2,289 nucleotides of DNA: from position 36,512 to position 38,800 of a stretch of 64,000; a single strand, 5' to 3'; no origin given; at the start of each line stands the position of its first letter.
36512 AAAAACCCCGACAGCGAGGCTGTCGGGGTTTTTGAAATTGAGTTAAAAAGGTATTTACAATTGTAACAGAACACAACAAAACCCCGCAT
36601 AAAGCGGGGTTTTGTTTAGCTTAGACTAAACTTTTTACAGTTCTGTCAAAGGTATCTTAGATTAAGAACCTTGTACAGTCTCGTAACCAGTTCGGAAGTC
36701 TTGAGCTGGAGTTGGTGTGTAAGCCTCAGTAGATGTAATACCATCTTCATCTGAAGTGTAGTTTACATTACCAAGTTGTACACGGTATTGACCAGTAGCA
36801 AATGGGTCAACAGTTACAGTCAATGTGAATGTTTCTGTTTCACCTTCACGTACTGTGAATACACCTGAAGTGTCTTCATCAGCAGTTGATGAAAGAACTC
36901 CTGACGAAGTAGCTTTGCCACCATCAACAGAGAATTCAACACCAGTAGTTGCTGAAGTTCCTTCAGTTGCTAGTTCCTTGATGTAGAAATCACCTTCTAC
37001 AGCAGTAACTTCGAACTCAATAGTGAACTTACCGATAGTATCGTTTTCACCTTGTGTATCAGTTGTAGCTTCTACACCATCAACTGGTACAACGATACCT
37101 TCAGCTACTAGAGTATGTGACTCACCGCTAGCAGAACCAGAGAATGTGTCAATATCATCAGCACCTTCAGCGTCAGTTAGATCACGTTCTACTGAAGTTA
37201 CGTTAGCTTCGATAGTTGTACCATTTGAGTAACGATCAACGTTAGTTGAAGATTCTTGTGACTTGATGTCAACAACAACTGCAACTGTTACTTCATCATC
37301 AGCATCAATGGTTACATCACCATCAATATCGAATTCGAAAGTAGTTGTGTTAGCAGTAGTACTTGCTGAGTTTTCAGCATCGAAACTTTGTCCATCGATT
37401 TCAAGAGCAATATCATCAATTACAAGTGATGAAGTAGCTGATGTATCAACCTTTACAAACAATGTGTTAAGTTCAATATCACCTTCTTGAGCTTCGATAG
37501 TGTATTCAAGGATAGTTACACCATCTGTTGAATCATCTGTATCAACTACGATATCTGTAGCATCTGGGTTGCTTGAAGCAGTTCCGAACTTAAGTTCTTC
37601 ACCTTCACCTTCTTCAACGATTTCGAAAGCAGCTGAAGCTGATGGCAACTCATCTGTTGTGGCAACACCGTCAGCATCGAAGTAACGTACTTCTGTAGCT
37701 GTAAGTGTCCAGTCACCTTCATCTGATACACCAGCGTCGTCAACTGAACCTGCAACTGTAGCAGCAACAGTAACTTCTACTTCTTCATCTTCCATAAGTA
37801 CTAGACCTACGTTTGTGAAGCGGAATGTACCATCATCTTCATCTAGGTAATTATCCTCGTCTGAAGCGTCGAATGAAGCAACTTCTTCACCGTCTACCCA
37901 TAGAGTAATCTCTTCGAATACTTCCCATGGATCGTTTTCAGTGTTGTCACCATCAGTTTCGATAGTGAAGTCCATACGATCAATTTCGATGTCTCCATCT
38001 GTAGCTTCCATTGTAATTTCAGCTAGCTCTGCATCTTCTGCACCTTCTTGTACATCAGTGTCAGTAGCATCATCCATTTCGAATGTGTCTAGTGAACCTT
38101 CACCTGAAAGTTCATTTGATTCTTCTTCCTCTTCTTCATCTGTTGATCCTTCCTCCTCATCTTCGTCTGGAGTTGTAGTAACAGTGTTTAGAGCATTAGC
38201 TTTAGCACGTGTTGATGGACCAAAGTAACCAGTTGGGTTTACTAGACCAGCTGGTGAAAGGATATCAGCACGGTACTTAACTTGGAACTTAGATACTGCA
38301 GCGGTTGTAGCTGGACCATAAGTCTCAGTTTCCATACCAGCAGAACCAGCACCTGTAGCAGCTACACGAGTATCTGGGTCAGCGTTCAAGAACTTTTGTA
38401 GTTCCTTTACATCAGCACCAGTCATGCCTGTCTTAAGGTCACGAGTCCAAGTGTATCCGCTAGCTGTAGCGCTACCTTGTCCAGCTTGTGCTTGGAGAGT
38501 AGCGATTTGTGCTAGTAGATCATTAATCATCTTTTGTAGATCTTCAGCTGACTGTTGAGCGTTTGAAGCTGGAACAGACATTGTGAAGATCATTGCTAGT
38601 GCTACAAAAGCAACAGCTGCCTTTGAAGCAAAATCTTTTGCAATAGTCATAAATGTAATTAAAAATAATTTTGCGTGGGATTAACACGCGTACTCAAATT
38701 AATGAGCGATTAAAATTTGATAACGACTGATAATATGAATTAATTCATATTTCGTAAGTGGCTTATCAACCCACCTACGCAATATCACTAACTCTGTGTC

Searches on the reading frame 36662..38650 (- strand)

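Call 80: search_protein_families(library=pfam, proteins=[window:36662-38650:-], max_evalue=0.001)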
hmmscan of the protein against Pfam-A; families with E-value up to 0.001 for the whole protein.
window:36662-38650:- (662 aa): 1 family
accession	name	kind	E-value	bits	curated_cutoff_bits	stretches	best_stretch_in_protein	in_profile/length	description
PF01471.23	PG_binding_1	-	8e-06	26.4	23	0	77-127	1-42/57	Putative peptidoglycan binding domain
